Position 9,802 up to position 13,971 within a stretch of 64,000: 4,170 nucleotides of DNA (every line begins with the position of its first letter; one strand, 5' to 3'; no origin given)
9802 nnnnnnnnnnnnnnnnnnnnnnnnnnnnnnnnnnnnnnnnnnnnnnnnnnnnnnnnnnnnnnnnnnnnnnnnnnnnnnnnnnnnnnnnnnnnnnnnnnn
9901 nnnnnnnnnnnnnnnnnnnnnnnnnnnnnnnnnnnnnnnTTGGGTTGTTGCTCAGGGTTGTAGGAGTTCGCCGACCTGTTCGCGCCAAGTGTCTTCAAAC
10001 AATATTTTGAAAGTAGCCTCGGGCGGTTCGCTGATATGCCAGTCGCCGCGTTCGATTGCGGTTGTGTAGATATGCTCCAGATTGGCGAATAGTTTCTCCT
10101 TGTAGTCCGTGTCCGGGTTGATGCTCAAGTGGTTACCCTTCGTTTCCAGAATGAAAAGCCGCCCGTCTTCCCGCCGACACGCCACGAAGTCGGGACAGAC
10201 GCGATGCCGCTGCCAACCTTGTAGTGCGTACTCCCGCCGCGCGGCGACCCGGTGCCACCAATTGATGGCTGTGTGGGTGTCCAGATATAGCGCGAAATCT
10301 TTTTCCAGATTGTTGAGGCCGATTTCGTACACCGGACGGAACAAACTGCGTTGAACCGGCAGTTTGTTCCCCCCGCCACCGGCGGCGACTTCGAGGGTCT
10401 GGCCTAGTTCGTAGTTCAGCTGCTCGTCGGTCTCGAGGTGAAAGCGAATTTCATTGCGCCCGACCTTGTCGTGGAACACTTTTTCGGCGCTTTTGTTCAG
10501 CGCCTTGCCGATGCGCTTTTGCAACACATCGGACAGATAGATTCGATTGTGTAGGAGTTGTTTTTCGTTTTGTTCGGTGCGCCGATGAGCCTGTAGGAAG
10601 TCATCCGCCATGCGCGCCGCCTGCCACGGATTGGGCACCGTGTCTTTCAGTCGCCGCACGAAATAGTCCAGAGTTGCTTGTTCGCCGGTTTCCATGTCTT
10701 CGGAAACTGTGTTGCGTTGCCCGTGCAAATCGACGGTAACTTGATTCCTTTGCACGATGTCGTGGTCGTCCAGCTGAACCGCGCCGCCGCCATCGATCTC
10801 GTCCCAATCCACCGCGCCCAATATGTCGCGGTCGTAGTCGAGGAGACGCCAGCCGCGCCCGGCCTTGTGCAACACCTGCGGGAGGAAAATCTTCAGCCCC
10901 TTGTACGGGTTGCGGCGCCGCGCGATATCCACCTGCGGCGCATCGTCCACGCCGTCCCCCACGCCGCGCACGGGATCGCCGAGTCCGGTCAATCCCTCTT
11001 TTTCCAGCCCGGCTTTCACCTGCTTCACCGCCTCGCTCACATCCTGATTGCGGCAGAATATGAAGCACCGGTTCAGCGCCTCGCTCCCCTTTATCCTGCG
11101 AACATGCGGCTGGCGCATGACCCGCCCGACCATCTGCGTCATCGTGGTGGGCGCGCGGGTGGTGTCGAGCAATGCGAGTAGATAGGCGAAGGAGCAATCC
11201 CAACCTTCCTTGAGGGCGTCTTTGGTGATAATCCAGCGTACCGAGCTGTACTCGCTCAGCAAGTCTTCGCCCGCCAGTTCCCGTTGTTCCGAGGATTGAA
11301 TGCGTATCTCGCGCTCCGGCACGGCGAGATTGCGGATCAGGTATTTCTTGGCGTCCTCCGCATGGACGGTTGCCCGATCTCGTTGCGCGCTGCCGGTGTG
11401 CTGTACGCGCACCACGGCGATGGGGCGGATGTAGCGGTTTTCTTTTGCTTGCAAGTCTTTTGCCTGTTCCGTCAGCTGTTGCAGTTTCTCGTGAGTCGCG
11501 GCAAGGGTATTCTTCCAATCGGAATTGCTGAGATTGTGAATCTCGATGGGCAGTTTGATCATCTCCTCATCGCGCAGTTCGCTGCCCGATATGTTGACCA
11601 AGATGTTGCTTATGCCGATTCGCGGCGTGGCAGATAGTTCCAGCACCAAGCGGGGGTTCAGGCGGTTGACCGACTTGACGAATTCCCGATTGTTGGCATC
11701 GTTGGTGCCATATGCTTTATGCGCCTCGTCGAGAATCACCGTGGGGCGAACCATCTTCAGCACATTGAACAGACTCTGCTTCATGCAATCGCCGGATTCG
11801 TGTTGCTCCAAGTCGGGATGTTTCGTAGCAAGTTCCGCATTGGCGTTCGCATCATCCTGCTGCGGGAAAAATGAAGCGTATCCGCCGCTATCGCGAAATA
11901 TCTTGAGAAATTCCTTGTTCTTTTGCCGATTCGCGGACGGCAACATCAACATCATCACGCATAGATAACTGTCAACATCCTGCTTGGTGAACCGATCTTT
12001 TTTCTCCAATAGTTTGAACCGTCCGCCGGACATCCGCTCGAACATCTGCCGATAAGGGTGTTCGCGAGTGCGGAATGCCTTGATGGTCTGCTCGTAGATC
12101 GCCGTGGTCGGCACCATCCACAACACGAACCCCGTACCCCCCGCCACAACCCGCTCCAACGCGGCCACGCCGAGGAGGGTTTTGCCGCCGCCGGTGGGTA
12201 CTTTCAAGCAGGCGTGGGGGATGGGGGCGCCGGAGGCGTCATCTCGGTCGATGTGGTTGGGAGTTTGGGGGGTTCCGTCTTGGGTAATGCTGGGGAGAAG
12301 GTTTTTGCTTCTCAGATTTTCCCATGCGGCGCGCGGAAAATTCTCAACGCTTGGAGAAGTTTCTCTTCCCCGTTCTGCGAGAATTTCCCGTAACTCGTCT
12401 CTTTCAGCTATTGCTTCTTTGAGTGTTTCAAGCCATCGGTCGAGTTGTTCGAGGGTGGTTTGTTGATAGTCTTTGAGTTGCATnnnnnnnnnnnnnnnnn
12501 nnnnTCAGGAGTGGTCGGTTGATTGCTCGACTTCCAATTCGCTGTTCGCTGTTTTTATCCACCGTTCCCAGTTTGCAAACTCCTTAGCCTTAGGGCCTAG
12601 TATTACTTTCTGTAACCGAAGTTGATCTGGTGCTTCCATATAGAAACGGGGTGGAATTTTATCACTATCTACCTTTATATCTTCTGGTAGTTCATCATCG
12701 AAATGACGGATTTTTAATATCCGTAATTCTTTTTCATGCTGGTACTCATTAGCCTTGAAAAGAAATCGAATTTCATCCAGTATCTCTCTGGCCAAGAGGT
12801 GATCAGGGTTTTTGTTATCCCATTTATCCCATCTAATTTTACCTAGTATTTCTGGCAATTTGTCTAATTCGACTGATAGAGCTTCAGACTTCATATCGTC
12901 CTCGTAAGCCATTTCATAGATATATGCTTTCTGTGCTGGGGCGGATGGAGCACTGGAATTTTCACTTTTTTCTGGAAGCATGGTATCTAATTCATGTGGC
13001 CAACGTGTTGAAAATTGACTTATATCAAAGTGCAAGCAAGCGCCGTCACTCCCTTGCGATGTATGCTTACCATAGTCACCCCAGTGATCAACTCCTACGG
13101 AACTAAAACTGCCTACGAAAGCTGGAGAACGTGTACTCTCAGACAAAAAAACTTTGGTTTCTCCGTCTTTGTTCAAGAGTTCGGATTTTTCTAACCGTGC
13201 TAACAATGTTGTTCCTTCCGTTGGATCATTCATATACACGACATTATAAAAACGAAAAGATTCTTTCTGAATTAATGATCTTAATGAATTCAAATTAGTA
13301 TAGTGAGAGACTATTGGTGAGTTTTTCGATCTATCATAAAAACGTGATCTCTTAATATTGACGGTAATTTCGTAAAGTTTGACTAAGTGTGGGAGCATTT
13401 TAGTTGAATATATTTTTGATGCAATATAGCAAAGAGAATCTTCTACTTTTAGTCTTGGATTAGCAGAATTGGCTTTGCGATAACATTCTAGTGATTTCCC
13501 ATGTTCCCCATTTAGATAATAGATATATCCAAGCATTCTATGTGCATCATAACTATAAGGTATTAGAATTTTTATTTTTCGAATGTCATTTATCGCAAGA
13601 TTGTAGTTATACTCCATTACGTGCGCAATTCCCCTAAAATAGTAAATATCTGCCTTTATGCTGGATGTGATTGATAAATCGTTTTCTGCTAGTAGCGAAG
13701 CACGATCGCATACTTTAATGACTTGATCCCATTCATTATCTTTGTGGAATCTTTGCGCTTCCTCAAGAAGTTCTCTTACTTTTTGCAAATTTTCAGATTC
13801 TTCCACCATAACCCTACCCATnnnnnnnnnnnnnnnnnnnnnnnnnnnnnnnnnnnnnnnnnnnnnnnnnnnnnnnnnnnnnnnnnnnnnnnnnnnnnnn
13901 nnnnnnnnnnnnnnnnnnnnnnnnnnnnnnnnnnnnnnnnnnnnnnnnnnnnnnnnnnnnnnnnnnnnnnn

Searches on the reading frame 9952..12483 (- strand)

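Call 57: search_protein_families(library=pfam, proteins=[window:9952-12483:-], max_evalue=0.00001)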
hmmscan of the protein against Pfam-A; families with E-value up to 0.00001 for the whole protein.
window:9952-12483:- (843 aa): 2 families
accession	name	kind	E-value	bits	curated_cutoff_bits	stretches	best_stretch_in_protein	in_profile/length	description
PF04851.21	ResIII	-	2.4e-11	44.3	22.5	1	90-288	25-163/164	Type III restriction enzyme, res subunit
PF00270.35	DEAD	-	7.9e-08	32.7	26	0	92-151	18-79/167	DEAD/DEAH box helicase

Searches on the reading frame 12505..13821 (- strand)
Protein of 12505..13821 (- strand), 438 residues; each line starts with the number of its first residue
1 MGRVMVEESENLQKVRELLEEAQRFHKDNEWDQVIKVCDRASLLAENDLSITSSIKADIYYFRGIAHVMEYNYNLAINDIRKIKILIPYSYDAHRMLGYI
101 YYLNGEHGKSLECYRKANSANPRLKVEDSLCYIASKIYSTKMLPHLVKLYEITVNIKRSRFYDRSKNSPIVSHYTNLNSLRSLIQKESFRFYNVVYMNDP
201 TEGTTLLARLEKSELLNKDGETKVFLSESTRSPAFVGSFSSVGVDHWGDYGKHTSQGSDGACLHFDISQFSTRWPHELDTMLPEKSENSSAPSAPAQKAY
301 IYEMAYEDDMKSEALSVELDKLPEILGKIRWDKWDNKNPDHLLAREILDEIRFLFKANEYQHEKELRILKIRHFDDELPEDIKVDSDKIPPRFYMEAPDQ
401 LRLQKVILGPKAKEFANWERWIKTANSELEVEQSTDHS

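Call 57: search_protein_families(library=pfam, proteins=[window:12505-13821:-], max_evalue=0.00001)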
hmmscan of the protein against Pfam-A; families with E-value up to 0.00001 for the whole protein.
window:12505-13821:- (438 aa): 1 family
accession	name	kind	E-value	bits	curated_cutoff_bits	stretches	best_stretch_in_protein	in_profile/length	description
PF07719.23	TPR_2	-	8.7e-07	29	27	0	92-123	2-33/34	Tetratricopeptide repeat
